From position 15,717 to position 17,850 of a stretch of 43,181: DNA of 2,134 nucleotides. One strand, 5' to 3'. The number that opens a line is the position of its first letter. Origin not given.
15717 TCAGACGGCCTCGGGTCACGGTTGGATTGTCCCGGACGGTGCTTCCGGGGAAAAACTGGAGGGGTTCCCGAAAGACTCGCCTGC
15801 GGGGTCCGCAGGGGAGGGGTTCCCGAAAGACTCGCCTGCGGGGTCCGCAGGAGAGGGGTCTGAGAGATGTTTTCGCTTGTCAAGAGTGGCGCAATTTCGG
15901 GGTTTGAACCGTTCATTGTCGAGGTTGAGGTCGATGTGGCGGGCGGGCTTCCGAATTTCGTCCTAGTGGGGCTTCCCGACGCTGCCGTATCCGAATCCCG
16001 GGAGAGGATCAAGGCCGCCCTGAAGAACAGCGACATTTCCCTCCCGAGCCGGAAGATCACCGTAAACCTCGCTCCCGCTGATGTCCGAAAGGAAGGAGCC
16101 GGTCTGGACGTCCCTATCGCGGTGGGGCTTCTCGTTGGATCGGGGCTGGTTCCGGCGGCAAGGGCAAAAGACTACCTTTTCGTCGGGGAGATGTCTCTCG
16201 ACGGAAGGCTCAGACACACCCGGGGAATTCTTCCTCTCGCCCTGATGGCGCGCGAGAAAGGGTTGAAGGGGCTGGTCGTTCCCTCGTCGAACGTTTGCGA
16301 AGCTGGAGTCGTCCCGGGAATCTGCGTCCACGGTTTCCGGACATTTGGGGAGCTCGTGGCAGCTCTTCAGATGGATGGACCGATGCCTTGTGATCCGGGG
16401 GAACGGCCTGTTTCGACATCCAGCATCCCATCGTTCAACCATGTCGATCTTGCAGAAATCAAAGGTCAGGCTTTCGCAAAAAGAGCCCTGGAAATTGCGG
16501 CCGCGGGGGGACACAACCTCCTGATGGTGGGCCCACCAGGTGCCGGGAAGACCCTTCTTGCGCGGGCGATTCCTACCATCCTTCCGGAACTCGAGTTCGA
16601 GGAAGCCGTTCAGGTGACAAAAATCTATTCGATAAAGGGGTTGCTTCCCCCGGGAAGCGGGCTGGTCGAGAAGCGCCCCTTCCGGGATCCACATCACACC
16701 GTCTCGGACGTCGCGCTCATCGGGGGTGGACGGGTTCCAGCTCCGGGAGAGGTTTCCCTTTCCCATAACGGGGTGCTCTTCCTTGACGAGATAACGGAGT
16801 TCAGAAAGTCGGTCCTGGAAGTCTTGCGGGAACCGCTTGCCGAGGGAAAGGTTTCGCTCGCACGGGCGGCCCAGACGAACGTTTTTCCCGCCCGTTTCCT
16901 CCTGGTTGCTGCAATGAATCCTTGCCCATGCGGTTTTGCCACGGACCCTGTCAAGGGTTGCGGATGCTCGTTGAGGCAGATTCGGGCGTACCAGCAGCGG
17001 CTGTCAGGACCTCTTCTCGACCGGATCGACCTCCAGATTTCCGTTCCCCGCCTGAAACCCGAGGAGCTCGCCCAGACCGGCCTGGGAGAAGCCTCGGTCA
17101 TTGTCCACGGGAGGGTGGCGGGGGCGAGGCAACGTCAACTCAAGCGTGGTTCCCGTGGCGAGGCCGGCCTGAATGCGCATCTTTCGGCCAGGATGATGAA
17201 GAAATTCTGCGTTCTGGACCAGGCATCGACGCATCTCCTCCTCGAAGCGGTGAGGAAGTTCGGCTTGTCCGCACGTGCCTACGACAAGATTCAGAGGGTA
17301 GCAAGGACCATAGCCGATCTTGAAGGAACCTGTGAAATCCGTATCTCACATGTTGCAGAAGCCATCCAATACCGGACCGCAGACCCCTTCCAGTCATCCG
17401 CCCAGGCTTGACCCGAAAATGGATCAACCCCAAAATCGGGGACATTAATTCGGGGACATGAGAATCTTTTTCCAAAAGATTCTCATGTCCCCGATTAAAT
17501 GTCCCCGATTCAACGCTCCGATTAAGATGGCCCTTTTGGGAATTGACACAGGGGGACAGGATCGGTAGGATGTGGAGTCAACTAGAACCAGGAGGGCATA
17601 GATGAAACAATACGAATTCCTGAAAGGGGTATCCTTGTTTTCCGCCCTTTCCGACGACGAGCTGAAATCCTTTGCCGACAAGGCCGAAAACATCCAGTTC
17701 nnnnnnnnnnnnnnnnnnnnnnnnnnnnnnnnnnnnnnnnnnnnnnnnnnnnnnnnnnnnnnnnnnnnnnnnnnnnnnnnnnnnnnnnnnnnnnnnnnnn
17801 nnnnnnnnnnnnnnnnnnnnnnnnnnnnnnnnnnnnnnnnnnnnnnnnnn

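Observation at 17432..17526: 95-bp palindromic repeat array with a perfect 19-bp hairpin just upstream of the cNMP-binding gene promoter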

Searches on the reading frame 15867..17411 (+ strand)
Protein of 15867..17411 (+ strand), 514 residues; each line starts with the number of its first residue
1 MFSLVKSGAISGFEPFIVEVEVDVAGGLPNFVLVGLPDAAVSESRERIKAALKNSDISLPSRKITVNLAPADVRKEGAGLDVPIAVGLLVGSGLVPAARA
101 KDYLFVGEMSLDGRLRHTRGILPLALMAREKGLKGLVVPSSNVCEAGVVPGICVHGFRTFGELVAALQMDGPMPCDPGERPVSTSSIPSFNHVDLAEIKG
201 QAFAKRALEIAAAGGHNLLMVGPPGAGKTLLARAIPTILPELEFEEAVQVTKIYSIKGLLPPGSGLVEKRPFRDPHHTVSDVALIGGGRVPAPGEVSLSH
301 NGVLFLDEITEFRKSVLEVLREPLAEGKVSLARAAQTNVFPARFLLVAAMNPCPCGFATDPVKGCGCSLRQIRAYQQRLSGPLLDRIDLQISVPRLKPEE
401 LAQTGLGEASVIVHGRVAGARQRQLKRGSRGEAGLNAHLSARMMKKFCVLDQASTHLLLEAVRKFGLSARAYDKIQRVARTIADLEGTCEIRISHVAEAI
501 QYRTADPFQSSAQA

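Call 9: search_protein_families(library=pfam, proteins=[window:15867-17411:+])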
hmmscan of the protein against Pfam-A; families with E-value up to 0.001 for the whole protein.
window:15867-17411:+ (514 aa): 9 families
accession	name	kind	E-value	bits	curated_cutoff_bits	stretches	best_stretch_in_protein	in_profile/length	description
PF01078.27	Mg_chelatase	-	8.8e-90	300.1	20.3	1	194-400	1-206/207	Magnesium chelatase, subunit ChlI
PF13541.12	ChlI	-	8.9e-43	145.5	27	1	20-142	1-121/121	Subunit ChlI of Mg-chelatase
PF13335.12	Mg_chelatase_C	-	1.2e-28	100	26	1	408-503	2-94/94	Magnesium chelatase, subunit ChlI C-terminal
PF07728.20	AAA_5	-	2.4e-09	37.7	22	1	217-354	1-125/139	AAA domain (dynein-related subfamily)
PF00493.29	MCM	-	3.6e-08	33.2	23.3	1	293-359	114-180/224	MCM P-loop domain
PF00158.32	Sigma54_activat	-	3.3e-05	24.1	20.2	0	292-351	85-142/168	Sigma-54 interaction domain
PF00004.35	AAA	-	0.00022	22.1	21.2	0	218-238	1-21/131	ATPase family associated with various cellular activities (AAA)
PF05496.18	RuvB_N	-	0.00058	20.1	27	0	217-236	35-54/159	Holliday junction DNA helicase RuvB P-loop domain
PF13191.12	AAA_16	-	0.00092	20.2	32.6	0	206-240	14-49/167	AAA ATPase domain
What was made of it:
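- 15867..17411 (+): comM/YifB-type Mg-chelatase-like AAA+ gene. The palindrome starts 22 nt after its stop codon. Pfam ChlI, Mg_chelatase and Mg_chelatase_C (call 9).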

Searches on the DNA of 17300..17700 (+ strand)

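Call 35: search_dna_similar(query=window:17425-17530:+, collection=phages, mode=distant, max_evalue=1)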
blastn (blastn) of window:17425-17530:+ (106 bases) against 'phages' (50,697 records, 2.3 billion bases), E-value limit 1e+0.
No match.

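Call 36: search_dna_similar(query=window:17425-17530:+, collection=plasmids, mode=distant, max_evalue=1)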
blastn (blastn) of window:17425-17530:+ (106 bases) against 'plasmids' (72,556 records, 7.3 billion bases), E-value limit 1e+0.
No match.
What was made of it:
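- Tried and rejected: blastn (distant mode) of the element against phage and plasmid collections gave no match (calls 35, 36).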

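Call 47: search_rna_families(source=window, start=17300, end=17700, threshold=evalue, max_evalue=10)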
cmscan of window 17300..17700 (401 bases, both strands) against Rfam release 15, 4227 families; matches with E-value up to 10: 12.
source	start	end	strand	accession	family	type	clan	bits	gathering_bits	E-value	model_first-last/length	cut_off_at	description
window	17437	17509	+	RF04255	MIR8001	Gene; miRNA;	-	25.1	90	0.013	1-67/67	no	MIR8001 microRNA precursor family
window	17435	17507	-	RF04255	MIR8001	Gene; miRNA;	-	25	90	0.014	1-67/67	no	MIR8001 microRNA precursor family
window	17431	17513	-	RF04082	mir-54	Gene; miRNA;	-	23.6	70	0.022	1-88/88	no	mir-54 microRNA precursor family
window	17446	17498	-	RF04094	MIR537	Gene; miRNA;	-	23.4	100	0.004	1-151/151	no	MIR537 microRNA precursor family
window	17439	17505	-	RF04269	mir-373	Gene; miRNA;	-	23.2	69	0.042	1-69/69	no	mir-373 microRNA precursor family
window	17434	17510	-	RF00850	mir-259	Gene; miRNA;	-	22.5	50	0.023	1-78/78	no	mir-259 microRNA precursor family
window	17462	17502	+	RF00384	Pox_AX_element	Cis-reg;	-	21.5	60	0.35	1-62/62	no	Poxvirus AX element late mRNA cis-regulatory element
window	17451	17493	+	RF04135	MIR5062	Gene; miRNA;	-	20.6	140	0.12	1-158/158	no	MIR5062 microRNA precursor family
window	17452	17492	+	RF00149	snoZ103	Gene; snRNA; snoRNA; CD-box;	-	17.1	44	1.4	1-100/100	no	Small nucleolar RNA Z103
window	17421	17482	-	RF00384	Pox_AX_element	Cis-reg;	-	15.8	60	6.3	1-62/62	no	Poxvirus AX element late mRNA cis-regulatory element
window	17450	17494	+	RF04211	MIR5185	Gene; miRNA;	-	14.3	101.7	5.6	32-84/111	no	MIR5185 microRNA precursor family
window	17598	17696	-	RF01630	ceN40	Gene; snRNA; snoRNA; CD-box;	-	12.7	35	2.4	1-123/123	no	Nematode snoRNA ceN40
